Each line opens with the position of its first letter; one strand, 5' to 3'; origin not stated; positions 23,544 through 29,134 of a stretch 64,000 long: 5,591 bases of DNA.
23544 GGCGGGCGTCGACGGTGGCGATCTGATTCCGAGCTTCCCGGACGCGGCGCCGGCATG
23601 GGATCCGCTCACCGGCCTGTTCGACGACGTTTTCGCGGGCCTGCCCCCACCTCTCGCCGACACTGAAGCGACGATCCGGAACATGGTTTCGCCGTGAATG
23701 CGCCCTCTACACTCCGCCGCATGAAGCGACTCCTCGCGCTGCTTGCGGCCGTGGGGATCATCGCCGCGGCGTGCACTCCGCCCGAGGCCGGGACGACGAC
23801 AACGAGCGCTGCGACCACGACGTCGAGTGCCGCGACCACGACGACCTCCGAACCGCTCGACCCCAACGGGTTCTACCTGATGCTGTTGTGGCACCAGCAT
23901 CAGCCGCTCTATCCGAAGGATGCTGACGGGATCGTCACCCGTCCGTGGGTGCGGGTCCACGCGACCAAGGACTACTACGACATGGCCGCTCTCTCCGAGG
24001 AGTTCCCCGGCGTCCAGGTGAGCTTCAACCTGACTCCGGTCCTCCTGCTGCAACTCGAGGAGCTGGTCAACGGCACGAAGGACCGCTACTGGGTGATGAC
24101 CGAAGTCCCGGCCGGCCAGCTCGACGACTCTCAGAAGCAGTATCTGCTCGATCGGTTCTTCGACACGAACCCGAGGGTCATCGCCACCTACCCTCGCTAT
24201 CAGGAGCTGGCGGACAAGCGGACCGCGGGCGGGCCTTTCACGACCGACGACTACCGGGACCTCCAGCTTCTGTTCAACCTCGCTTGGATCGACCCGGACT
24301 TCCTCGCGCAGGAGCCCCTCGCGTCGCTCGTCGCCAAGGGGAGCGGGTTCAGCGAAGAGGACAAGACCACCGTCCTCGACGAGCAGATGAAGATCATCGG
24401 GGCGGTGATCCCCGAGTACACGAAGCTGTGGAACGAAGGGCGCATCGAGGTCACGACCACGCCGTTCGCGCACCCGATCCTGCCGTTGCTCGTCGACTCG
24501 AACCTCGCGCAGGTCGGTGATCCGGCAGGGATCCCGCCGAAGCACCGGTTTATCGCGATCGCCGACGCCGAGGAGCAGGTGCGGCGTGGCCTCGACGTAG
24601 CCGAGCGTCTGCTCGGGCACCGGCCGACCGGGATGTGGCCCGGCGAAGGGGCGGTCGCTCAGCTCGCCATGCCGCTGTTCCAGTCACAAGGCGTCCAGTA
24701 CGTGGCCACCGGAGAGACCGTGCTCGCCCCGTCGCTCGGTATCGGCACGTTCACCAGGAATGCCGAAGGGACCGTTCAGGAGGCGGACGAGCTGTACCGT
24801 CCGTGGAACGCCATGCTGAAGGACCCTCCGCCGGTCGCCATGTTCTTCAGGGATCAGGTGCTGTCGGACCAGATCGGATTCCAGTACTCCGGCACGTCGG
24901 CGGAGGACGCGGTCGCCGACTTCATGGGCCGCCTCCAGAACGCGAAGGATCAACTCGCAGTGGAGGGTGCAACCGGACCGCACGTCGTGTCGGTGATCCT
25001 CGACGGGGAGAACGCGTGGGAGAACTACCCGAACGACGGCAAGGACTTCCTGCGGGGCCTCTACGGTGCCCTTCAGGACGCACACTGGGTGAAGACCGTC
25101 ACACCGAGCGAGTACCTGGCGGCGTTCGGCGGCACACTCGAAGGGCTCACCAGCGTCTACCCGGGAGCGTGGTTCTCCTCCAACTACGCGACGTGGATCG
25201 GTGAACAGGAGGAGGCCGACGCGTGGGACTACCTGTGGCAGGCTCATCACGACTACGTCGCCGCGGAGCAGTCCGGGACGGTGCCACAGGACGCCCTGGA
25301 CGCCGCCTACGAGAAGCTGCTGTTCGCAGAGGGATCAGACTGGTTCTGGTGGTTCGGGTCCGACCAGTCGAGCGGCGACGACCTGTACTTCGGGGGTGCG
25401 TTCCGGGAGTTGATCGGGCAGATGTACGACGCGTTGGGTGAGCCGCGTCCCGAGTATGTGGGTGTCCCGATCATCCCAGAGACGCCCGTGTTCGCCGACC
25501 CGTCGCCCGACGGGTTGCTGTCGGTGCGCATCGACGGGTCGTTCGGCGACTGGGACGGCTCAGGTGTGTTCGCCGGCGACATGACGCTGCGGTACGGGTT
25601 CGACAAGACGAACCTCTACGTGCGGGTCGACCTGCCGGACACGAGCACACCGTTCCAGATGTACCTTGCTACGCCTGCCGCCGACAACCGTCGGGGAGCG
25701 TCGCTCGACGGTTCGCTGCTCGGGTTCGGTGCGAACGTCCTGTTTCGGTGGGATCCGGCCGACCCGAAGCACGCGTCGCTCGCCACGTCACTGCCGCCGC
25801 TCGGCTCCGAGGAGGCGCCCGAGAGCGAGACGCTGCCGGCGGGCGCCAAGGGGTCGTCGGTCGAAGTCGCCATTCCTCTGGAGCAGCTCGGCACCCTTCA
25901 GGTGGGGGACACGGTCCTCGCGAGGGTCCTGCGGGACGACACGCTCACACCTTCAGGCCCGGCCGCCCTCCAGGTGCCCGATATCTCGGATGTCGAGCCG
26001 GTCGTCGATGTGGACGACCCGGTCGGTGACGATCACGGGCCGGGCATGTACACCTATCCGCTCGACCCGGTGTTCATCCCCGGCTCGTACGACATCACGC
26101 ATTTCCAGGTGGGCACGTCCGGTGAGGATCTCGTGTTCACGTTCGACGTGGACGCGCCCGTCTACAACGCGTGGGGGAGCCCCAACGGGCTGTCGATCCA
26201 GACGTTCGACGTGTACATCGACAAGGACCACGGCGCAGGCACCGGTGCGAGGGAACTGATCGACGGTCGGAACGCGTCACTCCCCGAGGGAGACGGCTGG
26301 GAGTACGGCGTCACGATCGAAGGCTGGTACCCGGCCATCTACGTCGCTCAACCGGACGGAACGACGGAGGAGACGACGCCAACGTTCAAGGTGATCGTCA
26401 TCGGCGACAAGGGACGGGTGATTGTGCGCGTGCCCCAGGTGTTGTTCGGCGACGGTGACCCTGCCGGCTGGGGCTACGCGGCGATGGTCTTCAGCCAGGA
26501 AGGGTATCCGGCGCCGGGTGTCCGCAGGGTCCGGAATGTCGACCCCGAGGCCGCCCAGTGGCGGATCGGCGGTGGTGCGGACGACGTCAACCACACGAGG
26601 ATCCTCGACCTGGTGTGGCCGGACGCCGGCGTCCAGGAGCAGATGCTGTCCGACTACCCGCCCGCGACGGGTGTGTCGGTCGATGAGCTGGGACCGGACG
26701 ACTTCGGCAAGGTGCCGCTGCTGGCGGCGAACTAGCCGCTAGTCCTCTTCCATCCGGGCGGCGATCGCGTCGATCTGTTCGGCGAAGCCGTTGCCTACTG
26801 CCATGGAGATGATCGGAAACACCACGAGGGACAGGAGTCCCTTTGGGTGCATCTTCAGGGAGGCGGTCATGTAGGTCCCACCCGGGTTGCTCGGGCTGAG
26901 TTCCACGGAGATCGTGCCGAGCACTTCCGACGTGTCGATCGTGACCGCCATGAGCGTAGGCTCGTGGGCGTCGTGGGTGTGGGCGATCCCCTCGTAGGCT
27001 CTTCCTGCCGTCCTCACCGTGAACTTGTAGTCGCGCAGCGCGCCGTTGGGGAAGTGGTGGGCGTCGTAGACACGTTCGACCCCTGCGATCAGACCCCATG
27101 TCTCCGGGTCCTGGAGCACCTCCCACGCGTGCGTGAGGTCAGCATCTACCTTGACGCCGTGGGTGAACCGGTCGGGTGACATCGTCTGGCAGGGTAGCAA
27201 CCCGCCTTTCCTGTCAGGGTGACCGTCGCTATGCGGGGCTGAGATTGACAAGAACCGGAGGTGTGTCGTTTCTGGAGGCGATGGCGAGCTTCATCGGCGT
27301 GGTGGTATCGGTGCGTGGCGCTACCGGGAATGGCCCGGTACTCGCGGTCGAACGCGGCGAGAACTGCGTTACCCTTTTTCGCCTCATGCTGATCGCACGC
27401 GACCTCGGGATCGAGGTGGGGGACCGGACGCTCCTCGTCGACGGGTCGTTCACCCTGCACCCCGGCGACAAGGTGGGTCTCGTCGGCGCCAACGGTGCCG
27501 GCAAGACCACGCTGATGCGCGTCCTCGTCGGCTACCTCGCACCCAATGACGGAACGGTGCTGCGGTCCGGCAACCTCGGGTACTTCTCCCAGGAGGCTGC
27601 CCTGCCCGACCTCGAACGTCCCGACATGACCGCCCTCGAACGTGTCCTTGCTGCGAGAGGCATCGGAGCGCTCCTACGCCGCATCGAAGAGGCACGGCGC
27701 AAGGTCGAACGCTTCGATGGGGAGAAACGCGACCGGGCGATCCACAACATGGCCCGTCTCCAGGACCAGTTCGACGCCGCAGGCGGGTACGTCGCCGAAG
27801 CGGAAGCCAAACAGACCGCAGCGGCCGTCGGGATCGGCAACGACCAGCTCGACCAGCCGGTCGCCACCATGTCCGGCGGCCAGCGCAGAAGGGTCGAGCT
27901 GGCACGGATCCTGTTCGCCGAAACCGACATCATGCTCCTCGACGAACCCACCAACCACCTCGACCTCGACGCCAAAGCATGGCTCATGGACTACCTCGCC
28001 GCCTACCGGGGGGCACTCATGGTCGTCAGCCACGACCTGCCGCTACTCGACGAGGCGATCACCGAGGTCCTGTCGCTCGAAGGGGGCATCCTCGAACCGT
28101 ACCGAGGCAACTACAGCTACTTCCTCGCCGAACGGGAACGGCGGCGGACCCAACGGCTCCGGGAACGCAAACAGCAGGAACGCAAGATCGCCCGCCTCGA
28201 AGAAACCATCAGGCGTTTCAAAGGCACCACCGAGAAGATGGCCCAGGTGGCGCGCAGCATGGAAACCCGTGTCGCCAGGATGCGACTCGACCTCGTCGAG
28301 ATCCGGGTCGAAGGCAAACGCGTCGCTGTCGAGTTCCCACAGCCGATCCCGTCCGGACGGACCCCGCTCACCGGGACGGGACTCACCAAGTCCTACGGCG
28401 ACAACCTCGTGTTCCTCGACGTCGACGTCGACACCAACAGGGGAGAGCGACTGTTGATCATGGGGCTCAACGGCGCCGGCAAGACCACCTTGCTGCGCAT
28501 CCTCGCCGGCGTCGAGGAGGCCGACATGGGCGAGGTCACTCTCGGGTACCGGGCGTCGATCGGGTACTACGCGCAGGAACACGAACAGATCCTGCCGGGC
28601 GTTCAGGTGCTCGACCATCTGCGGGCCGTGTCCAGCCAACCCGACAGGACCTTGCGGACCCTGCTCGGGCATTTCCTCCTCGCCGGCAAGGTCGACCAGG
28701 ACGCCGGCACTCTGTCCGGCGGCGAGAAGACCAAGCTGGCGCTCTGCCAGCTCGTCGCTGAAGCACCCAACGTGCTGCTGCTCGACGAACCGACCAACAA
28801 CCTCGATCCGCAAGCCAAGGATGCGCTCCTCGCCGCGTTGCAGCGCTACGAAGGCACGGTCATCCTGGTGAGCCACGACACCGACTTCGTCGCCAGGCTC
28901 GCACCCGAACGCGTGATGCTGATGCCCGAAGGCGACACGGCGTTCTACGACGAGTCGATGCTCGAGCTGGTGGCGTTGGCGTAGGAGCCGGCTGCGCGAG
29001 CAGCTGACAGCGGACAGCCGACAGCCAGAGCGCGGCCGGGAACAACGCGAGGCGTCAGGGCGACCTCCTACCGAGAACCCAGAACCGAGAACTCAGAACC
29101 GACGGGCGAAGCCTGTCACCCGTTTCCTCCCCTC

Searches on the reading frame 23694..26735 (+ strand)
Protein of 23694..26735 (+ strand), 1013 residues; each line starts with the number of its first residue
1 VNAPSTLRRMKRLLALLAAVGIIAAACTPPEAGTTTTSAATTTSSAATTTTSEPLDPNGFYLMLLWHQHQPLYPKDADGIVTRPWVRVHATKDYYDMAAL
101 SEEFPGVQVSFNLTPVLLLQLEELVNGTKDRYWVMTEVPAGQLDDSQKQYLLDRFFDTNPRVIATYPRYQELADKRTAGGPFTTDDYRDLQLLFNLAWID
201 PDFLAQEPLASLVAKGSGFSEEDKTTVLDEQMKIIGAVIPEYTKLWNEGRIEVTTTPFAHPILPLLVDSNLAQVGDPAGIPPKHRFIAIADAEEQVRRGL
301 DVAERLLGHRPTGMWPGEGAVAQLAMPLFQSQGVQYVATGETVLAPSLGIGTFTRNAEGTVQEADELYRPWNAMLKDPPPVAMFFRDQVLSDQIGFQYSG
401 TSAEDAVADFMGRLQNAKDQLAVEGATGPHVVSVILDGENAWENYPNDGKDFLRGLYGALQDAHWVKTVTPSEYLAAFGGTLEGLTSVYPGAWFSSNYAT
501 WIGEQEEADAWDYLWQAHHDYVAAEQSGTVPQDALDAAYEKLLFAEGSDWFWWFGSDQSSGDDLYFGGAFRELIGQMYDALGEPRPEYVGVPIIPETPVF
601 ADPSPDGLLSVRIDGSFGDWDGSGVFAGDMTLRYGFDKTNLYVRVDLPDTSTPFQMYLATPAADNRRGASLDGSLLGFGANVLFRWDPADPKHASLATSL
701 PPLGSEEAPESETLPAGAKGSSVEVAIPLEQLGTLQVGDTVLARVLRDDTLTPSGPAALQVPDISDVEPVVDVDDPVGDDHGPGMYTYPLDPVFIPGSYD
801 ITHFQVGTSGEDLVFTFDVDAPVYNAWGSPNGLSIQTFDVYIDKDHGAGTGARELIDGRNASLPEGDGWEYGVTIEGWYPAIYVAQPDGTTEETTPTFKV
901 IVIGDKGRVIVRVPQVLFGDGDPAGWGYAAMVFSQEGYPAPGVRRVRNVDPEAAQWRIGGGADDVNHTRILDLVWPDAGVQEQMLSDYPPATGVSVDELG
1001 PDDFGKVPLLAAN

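Call 7: find_encoding_contigs(protein=window:23694-26735:+, flank=10000, max_places=4)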
Protein window:23694-26735:+ (1013 aa): no gene with exactly this product is on record in the collection.
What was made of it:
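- Tried and rejected: Exact-protein look-up of the GH57 ORF: failed (call 7).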

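Call 10: search_protein_families(library=pfam, proteins=[window:23694-26735:+])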
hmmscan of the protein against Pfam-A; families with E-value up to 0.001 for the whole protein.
window:23694-26735:+ (1013 aa): 2 families
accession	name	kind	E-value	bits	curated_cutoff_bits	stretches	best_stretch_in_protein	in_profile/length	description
PF09985.14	Glucodextran_C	-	2.1e-58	198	22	1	770-991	1-219/228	C-terminal binding-module, SLH-like, of glucodextranase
PF03065.20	Glyco_hydro_57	-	2.8e-55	188.1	21.2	1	64-478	2-282/291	Glycosyl hydrolase family 57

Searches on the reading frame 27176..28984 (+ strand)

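Call 9: search_protein_families(library=pfam, proteins=[window:27176-28984:+])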
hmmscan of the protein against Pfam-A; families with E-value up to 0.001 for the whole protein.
window:27176-28984:+ (602 aa): 15 families
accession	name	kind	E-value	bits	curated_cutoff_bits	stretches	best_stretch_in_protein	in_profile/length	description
PF00005.33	ABC_tran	-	5.7e-53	179.6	25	2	415-541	3-137/137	ABC transporter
PF13304.12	AAA_21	-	8.1e-19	69.2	27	1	507-569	232-300/304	AAA domain, putative AbiEii toxin, Type IV TA system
PF12848.13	ABC_tran_Xtn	-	1.3e-16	60.8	25.9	1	300-370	2-71/85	ABC transporter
PF02463.25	SMC_N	-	6.1e-09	36.1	40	0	101-294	28-205/220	RecF/RecN/SMC N terminal domain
PF13191.12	AAA_16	-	5e-08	34.1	32.6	1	418-557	19-157/167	AAA ATPase domain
PF13555.12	AAA_29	-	2.3e-06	27.7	27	0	417-440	16-39/61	P-loop containing region of AAA domain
PF13238.12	AAA_18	-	3.7e-06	27.9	29.4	0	427-444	2-19/128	AAA domain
PF00006.31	ATP-synt_ab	-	2e-05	24.8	29.5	0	87-118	4-35/213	ATP synthase alpha/beta family, nucleotide-binding domain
PF13476.12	AAA_23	-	2.5e-05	25.4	27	0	427-443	23-39/201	AAA domain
PF13401.12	AAA_22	-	6.6e-05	23.7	27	0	426-546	8-99/130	AAA domain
PF00025.27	Arf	-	0.00045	20.2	22.3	0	420-446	11-37/174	ADP-ribosylation factor family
PF05783.17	DLIC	-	0.00052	19.4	19.7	0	423-453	25-55/471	Dynein light intermediate chain (DLIC)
PF13166.12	AAA_13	-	0.00054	19.2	36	0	427-450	20-43/713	AAA domain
PF02367.23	TsaE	-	0.00068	20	26.6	0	94-121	18-45/128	Threonylcarbamoyl adenosine biosynthesis protein TsaE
PF13521.12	AAA_28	-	0.00077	20.1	27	0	427-446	3-22/164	AAA domain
